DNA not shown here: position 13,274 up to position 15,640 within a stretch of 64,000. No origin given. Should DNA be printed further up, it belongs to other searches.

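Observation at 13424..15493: Secreted HKD (phospholipase-D family) enzyme fused to a lamin-tail domain and membrane anchor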

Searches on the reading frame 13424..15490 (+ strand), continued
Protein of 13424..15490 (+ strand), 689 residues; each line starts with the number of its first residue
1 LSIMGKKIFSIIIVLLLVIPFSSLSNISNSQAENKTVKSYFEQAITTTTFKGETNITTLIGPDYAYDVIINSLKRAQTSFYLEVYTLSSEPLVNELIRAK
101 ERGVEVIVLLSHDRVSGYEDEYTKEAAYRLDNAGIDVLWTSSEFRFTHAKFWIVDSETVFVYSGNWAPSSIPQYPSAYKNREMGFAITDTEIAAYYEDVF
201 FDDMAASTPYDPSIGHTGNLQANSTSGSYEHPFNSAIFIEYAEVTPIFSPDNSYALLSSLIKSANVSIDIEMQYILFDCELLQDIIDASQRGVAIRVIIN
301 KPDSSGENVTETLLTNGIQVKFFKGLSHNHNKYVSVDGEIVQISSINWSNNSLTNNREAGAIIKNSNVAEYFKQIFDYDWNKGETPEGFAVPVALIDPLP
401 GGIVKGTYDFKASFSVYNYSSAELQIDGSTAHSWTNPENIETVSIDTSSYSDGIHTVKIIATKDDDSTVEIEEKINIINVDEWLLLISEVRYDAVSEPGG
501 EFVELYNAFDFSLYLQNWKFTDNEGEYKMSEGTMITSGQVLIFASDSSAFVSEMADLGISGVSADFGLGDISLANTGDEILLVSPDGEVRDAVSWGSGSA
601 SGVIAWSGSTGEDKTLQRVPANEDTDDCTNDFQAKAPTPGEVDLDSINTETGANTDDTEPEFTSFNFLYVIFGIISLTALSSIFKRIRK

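Call 8: find_homologous_proteins(query=window:13424-15490:+, max_evalue=0.00001)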
Query window:13424-15490:+ (689 aa): 204 proteins with E <= 0.00001 among 8000 candidates; the best 120 are listed.
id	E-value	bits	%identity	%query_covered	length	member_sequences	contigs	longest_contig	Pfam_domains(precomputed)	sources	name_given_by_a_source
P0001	0.0e+0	1381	90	100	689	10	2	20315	PF00932.26,PF13091.13,PF11495.15,PF00614.29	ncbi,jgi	ncbi:MAG: phospholipase D-like domain-containing protein [Candidatus Heimdallarchaeaceae archaeon]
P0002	9.8e-295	997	56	89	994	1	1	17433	PF00932.26,PF13091.13,PF11495.15,PF00614.29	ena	-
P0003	7.4e-290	981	56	92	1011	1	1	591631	PF00932.26,PF13091.13,PF11495.15,PF00614.29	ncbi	ncbi:MAG: lamin tail domain-containing protein [Candidatus Heimdallarchaeota archaeon]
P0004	2.0e-281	953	68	89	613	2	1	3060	PF00932.26,PF13091.13,PF11495.15,PF00614.29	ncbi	ncbi:MAG: phospholipase D-like domain-containing protein, partial [Candidatus Heimdallarchaeaceae ar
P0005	3.5e-281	952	62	97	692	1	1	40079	PF00932.26,PF13091.13,PF11495.15,PF00614.29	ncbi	-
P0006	1.3e-262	891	61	92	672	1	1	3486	PF00932.26,PF13091.13,PF11495.15,PF00614.29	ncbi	ncbi:MAG: phospholipase D-like domain-containing protein [Candidatus Thorarchaeota archaeon]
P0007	5.2e-261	886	59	100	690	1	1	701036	PF00932.26,PF13091.13,PF11495.15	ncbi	-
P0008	1.6e-260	884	59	99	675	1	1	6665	PF00932.26,PF13091.13,PF11495.15,PF00614.29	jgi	jgi:phosphatidylserine/phosphatidylglycerophosphate/cardiolipin synthase-like enzyme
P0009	1.6e-260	884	61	94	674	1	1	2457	PF00932.26,PF13091.13,PF11495.15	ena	-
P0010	6.2e-260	882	59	100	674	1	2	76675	PF00932.26,PF13091.13,PF11495.15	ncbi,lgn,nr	ncbi:MAG: hypothetical protein GOP50_06515 [Candidatus Heimdallarchaeota archaeon]|nr:hypothetical p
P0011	4.2e-259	880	59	97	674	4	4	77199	PF00932.26,PF13091.13,PF11495.15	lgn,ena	-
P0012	4.9e-259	879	58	100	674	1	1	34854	PF00932.26,PF13091.13,PF11495.15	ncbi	-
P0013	1.1e-257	875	58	99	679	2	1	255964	PF00932.26,PF13091.13,PF11495.15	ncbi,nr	ncbi:MAG: hypothetical protein GPJ51_03710 [Candidatus Heimdallarchaeota archaeon]|nr:hypothetical p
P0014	5.4e-257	873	60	100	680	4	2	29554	PF00932.26,PF13091.13,PF11495.15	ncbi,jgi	ncbi:MAG: phospholipase D-like domain-containing protein [Candidatus Heimdallarchaeaceae archaeon]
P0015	6.2e-257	872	58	100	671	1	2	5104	PF00932.26,PF13091.13,PF11495.15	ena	-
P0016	3.9e-256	870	60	94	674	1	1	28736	PF00932.26,PF13091.13,PF11495.15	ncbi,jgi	ncbi:MAG: phospholipase D-like domain-containing protein [Candidatus Heimdallarchaeaceae archaeon]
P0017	2.2e-255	867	58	100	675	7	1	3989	PF00932.26,PF13091.13,PF11495.15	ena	-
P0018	2.7e-255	867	58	100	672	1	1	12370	PF00932.26,PF13091.13,PF11495.15,PF00614.29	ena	-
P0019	1.1e-254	865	66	82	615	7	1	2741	PF00932.26,PF13091.13,PF11495.15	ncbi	ncbi:MAG: phospholipase D-like domain-containing protein, partial [Candidatus Heimdallarchaeaceae ar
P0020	2.1e-254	864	59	99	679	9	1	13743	PF00932.26,PF13091.13,PF11495.15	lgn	-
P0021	2.8e-253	860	60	91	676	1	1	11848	PF00932.26,PF13091.13,PF11495.15,PF00614.29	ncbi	-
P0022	5.8e-253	859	58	99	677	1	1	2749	PF00932.26,PF13091.13,PF11495.15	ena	-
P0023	5.9e-253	859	58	99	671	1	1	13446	PF00932.26,PF13091.13,PF11495.15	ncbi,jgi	ncbi:MAG: phospholipase D-like domain-containing protein [Candidatus Heimdallarchaeaceae archaeon]|j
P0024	1.0e-252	858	60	91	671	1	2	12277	PF00932.26,PF13091.13,PF11495.15,PF00614.29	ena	-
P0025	1.1e-252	858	58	99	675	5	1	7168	PF00932.26,PF13091.13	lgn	-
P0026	7.4e-252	856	58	100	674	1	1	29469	PF00932.26,PF13091.13,PF11495.15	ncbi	-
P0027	3.9e-251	853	60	91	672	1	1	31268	PF00932.26,PF13091.13,PF11495.15,PF00614.29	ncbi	-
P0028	5.7e-251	853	60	93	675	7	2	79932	PF00932.26,PF13091.13,PF11495.15,PF00614.29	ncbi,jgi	jgi:phosphatidylserine/phosphatidylglycerophosphate/cardiolipin synthase-like enzyme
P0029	1.3e-250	851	58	99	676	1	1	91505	PF00932.26,PF13091.13,PF11495.15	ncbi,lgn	-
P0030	3.8e-250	850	58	99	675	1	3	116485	PF00932.26,PF13091.13,PF11495.15,PF00614.29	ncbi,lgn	-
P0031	4.1e-249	846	58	97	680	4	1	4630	PF00932.26,PF13091.13,PF11495.15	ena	-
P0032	2.3e-248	844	59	93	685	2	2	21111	PF00932.26,PF13091.13,PF11495.15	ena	-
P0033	2.7e-248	844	58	92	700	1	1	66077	PF00932.26,PF13091.13,PF11495.15,PF00614.29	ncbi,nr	ncbi:MAG: hypothetical protein GF308_05045 [Candidatus Heimdallarchaeota archaeon]|nr:hypothetical p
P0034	2.1e-247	841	58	99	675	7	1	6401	PF00932.26,PF13091.13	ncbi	ncbi:MAG: phospholipase D-like domain-containing protein [Candidatus Heimdallarchaeaceae archaeon]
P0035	4.6e-245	833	56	99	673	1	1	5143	PF00932.26,PF13091.13,PF11495.15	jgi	jgi:phosphatidylserine/phosphatidylglycerophosphate/cardiolipin synthase-like enzyme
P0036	1.4e-243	828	59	94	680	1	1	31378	PF00932.26,PF13091.13,PF11495.15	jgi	jgi:phosphatidylserine/phosphatidylglycerophosphate/cardiolipin synthase-like enzyme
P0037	1.7e-242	825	60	93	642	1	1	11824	PF00932.26,PF13091.13,PF11495.15,PF00614.29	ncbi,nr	ncbi:MAG: lamin tail domain-containing protein [Candidatus Heimdallarchaeota archaeon]|nr:lamin tail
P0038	2.2e-240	818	58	100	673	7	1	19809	PF00932.26,PF13091.13,PF11495.15,PF00614.29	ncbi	ncbi:MAG: phospholipase D-like domain-containing protein [Candidatus Heimdallarchaeaceae archaeon]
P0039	5.7e-238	810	56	100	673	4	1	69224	PF00932.26,PF13091.13,PF11495.15,PF00614.29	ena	-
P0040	9.0e-238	809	60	88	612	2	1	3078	PF00932.26,PF13091.13,PF11495.15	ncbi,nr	ncbi:MAG: lamin tail domain-containing protein, partial [Candidatus Heimdallarchaeota archaeon]|nr:l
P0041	2.0e-236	805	59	94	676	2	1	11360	PF00932.26,PF13091.13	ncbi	-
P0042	1.9e-234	798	55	99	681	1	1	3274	PF00932.26,PF13091.13,PF11495.15,PF00614.29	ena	-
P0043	1.0e-233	796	59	92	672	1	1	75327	PF00932.26,PF13091.13,PF11495.15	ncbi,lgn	-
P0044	5.3e-233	793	55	98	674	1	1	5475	PF00932.26,PF13091.13,PF11495.15,PF00614.29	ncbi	-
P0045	3.9e-232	790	56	99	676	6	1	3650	PF00932.26,PF13091.13,PF11495.15,PF00614.29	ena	-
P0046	1.0e-231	789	56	93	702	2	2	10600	PF00932.26,PF13091.13,PF11495.15,PF00614.29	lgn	-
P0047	5.5e-227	773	54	99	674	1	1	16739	PF00932.26,PF13091.13,PF11495.15,PF00614.29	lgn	-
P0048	6.8e-224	763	53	96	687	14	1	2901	PF00932.26,PF13091.13,PF11495.15,PF00614.29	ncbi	ncbi:MAG: phospholipase D-like domain-containing protein [Candidatus Heimdallarchaeota archaeon]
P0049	2.2e-221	755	56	88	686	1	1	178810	PF00932.26,PF13091.13,PF11495.15,PF00614.29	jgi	-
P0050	4.3e-221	754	52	97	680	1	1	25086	PF00932.26,PF13091.13,PF11495.15,PF00614.29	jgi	jgi:hypothetical protein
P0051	7.0e-215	733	51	100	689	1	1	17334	PF00932.26,PF13091.13,PF11495.15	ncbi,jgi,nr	ncbi:MAG: hypothetical protein FK734_21765 [Asgard group archaeon]|nr:hypothetical protein [Asgard g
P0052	1.1e-212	726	52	98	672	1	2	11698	PF00932.26,PF13091.13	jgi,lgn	-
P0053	1.8e-212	725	55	90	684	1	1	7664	PF00932.26,PF13091.13,PF11495.15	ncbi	-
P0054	5.1e-212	724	51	99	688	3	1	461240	PF00932.26,PF13091.13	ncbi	-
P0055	9.3e-212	723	54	92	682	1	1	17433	PF00932.26,PF13091.13,PF00614.29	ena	-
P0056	3.0e-211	721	56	87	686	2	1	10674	PF00932.26,PF13091.13,PF11495.15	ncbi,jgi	ncbi:MAG: phospholipase D-like domain-containing protein [Candidatus Heimdallarchaeota archaeon]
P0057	1.4e-210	719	54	92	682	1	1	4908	PF00932.26,PF13091.13,PF11495.15,PF00614.29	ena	-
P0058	2.3e-210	718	56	87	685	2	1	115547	PF00932.26,PF13091.13,PF11495.15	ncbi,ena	-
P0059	5.7e-210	717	54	91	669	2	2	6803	PF00932.26,PF13091.13,PF11495.15,PF00614.29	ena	-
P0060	1.3e-208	713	51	92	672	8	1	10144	PF00932.26,PF13091.13,PF11495.15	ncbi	ncbi:MAG: phospholipase D-like domain-containing protein [Candidatus Heimdallarchaeota archaeon]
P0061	8.4e-208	710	54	86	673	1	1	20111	PF00932.26,PF13091.13,PF11495.15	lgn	-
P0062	7.3e-205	700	53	91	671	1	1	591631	PF00932.26,PF13091.13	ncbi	ncbi:MAG: lamin tail domain-containing protein [Candidatus Heimdallarchaeota archaeon]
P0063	5.6e-204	697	50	93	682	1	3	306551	PF00932.26,PF13091.13,PF11495.15,PF00614.29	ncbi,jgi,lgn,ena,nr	ncbi:MAG TPA: phospholipase D-like domain-containing protein [Candidatus Bathyarchaeia archaeon]|nr:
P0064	2.3e-203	695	49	98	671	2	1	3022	PF00932.26,PF13091.13,PF11495.15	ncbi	ncbi:MAG: phospholipase D-like domain-containing protein [Candidatus Heimdallarchaeota archaeon]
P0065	3.1e-202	692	51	93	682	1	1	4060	PF00932.26,PF13091.13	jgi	-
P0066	5.2e-200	684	51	92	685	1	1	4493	PF00932.26,PF13091.13,PF11495.15,PF00614.29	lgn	-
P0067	2.1e-198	679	52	89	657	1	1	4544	PF00932.26,PF13091.13,PF11495.15,PF00614.29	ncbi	ncbi:MAG: phospholipase D-like domain-containing protein, partial [Candidatus Thorarchaeota archaeon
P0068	6.6e-193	661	48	62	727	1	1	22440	PF00932.26,PF13091.13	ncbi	-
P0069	6.0e-189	648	62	68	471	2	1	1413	PF00932.26,PF13091.13,PF11495.15,PF00614.29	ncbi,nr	ncbi:MAG: hypothetical protein KAS47_08110, partial [Candidatus Heimdallarchaeota archaeon]|nr:hypot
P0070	4.7e-185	635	48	92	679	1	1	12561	PF00932.26,PF13091.13,PF00614.29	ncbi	-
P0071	2.2e-184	633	47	93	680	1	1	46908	PF00932.26,PF13091.13,PF00614.29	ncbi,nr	ncbi:MAG: hypothetical protein FK730_01530 [Asgard group archaeon]|nr:hypothetical protein [Asgard g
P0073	3.8e-182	625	47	93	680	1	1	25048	PF00932.26,PF13091.13,PF00614.29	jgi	jgi:hypothetical protein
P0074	9.0e-181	621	49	87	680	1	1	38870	PF00932.26,PF13091.13,PF00614.29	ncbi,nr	ncbi:MAG: hypothetical protein FK733_15555 [Asgard group archaeon]|nr:hypothetical protein [Asgard g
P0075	4.4e-180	618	46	93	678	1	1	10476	PF00932.26,PF13091.13,PF00614.29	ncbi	-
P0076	2.1e-179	616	45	93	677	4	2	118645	PF00932.26,PF13091.13,PF17941.8,PF00614.29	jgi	jgi:hypothetical protein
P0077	1.4e-178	614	46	93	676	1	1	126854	PF00932.26,PF13091.13,PF11495.15,PF17941.8,PF00614.29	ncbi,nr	ncbi:MAG: hypothetical protein EAX90_05905 [Candidatus Heimdallarchaeota archaeon]|nr:hypothetical p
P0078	7.4e-177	608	44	100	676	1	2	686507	PF00932.26,PF13091.13,PF00614.29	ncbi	-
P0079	9.6e-176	604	45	98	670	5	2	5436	PF00932.26,PF13091.13,PF00614.29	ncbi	ncbi:MAG: phospholipase D-like domain-containing protein [Candidatus Heimdallarchaeota archaeon]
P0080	1.1e-175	604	46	93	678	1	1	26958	PF00932.26,PF13091.13,PF17941.8,PF00614.29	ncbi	-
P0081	3.5e-175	602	45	93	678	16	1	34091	PF00932.26,PF13091.13,PF17941.8,PF00614.29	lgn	-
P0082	5.2e-175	602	45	93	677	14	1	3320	PF00932.26,PF13091.13,PF17941.8,PF00614.29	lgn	-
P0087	1.3e-156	541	43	91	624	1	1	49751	PF00932.26,PF13091.13,PF00614.29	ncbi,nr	ncbi:MAG: hypothetical protein GNW80_07025 [Asgard group archaeon]|nr:hypothetical protein [Asgard g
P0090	4.6e-127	443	41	45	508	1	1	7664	PF00932.26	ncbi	-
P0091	5.6e-117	410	51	55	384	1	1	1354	PF00932.26,PF13091.13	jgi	jgi:hypothetical protein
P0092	3.3e-87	312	27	92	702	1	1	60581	PF00932.26,PF13091.13,PF11495.15,PF17941.8,PF00614.29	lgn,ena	-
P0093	2.8e-85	305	29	92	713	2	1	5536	PF00932.26,PF13091.13,PF00614.29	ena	-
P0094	3.2e-79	285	27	100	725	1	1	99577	PF00932.26,PF13091.13,PF00614.29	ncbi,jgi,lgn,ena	-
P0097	4.3e-67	245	27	92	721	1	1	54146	PF00932.26,PF13091.13,PF00614.29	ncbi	ncbi:MAG: phospholipase D-like domain-containing protein [Candidatus Hodarchaeales archaeon]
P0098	6.0e-64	235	26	87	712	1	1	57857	PF00932.26,PF13091.13,PF00614.29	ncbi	-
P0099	1.0e-62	231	34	28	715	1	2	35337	PF00932.26,PF13091.13,PF00614.29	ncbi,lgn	-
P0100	3.7e-62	229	26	85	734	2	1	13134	PF00932.26,PF13091.13,PF00614.29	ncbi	-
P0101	9.4e-61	224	25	92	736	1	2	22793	PF00932.26,PF13091.13,PF00614.29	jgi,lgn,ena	-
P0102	3.8e-59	219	26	99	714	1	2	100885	PF00932.26,PF13091.13,PF00614.29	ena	-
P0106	4.2e-58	215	25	93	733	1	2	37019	PF00932.26,PF13091.13,PF00614.29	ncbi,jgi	ncbi:MAG: phospholipase D-like domain-containing protein [Candidatus Hodarchaeales archaeon]|jgi:pho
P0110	3.4e-56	209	29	53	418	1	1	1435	PF00932.26,PF13091.13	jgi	-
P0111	3.7e-56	209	24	93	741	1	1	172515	PF00932.26,PF13091.13,PF00614.29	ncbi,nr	ncbi:MAG: lamin tail domain-containing protein [Candidatus Heimdallarchaeota archaeon]|nr:lamin tail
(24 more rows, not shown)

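Call 12: find_encoding_contigs(protein=window:13424-15490:+, flank=10000, max_places=4)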
Protein window:13424-15490:+ (689 aa): no gene with exactly this product is on record in the collection.

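Call 13: find_encoding_contigs(protein=P0001, flank=10000, max_places=3)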
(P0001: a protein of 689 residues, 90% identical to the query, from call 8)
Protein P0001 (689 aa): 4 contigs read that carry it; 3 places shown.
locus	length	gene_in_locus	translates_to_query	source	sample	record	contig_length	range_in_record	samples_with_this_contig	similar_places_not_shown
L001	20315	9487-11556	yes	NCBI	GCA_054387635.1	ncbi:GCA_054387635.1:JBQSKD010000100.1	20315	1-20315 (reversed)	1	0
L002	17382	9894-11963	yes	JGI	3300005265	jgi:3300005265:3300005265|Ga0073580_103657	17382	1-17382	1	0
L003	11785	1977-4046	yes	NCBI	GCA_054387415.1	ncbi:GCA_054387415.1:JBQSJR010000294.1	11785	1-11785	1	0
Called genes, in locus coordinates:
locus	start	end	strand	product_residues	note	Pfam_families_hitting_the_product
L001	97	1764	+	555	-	-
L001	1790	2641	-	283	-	PF13344:Hydrolase_6, PF00702:Hydrolase, PF13419:HAD_2, PF13242:Hydrolase_like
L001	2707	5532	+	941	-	PF00082:Peptidase_S8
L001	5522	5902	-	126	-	PF03259:Robl_LC7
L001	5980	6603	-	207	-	-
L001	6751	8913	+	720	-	PF00270:DEAD (faint), PF06733:DEAD_2, PF06777:HBB (weak), PF13307:Helicase_C_2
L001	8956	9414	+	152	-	-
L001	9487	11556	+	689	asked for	PF11495:TrmB_EBD_N (faint), PF13091:PLDc_2, PF00614:PLDc (faint), PF13091:PLDc_2, PF00932:LTD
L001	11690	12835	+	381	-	PF00817:IMS, PF11798:IMS_HHH (weak), PF21999:IMS_HHH_1 (weak), PF11799:IMS_C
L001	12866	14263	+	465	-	PF26466:DNA_primase_lrg_N, PF04104:DNA_primase_lrg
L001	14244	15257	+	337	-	PF01896:DNA_primase_S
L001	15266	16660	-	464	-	-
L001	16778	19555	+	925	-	PF01411:tRNA-synt_2c, PF07973:tRNA_SAD, PF02272:DHHA1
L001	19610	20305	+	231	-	-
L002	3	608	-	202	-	?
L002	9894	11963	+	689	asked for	PF11495:TrmB_EBD_N (faint), PF13091:PLDc_2, PF00614:PLDc (faint), PF13091:PLDc_2, PF00932:LTD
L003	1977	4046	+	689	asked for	PF11495:TrmB_EBD_N (faint), PF13091:PLDc_2, PF00614:PLDc (faint), PF13091:PLDc_2, PF00932:LTD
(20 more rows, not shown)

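Call 14: find_encoding_contigs(protein=P0007, flank=8000, max_places=1)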
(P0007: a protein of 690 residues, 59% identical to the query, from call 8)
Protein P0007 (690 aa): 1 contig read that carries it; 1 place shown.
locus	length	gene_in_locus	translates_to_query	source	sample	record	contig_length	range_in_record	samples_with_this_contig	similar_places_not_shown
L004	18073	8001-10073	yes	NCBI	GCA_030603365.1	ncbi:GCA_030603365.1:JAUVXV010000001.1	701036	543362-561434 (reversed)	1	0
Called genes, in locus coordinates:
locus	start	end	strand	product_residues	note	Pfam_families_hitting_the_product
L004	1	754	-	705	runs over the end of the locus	PF00684:DnaJ_CXXCXGXG (weak), PF01336:tRNA_anti-codon, PF01368:DHH (weak)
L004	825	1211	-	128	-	-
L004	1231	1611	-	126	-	-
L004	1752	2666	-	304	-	-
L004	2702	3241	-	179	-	-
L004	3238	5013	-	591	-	PF00515:TPR_1 (weak), PF23914:TPR_CcmH_CycH (weak), PF13414:TPR_11 (weak), PF14559:TPR_19 (weak), PF00515:TPR_1, PF00515:TPR_1, PF13414:TPR_11, PF13424:TPR_12, +18 more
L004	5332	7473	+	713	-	PF00270:DEAD (faint), PF04851:ResIII (faint), PF06733:DEAD_2, PF06777:HBB (weak), PF13307:Helicase_C_2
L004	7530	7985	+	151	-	-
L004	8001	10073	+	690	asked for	PF11495:TrmB_EBD_N (faint), PF13091:PLDc_2, PF00932:LTD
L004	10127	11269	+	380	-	PF00817:IMS, PF11799:IMS_C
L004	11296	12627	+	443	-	PF26466:DNA_primase_lrg_N, PF04104:DNA_primase_lrg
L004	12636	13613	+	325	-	PF01896:DNA_primase_S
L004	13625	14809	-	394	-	PF13527:Acetyltransf_9, PF00583:Acetyltransf_1, PF13508:Acetyltransf_7, PF13530:SCP2_2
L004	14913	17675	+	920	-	PF01411:tRNA-synt_2c, PF07973:tRNA_SAD, PF02272:DHHA1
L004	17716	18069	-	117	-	PF04472:SepF (weak)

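Call 15: find_encoding_contigs(protein=P0054, flank=8000, max_places=1)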
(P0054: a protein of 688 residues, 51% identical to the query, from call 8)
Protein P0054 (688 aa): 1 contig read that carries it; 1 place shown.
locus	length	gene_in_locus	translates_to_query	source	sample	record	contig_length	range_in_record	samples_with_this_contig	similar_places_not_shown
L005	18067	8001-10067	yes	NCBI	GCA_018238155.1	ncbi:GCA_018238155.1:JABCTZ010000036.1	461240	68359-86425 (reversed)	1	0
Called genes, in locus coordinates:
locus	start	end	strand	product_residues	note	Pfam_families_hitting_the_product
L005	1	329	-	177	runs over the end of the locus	-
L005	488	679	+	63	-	-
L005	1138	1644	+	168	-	-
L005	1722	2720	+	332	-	PF13527:Acetyltransf_9 (weak), PF00583:Acetyltransf_1, PF13673:Acetyltransf_10 (weak), PF13508:Acetyltransf_7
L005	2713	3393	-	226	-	-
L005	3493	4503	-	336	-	PF00583:Acetyltransf_1, PF13508:Acetyltransf_7, PF08445:FR47 (weak)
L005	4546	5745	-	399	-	PF24096:DUF7379 (faint), PF05057:DUF676 (faint), PF06028:DUF915 (faint), PF02089:Palm_thioest (weak)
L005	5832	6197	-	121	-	PF04430:DUF498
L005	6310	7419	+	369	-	PF21948:LplA-B_cat, PF03099:BPL_LplA_LipB, PF10437:Lip_prot_lig_C (weak)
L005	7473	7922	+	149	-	-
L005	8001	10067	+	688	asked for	PF13091:PLDc_2, PF00932:LTD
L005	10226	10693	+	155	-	-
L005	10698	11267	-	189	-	PF02887:PK_C (weak)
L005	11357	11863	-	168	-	PF01986:DUF123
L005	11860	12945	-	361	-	PF01321:Creatinase_N, PF00557:Peptidase_M24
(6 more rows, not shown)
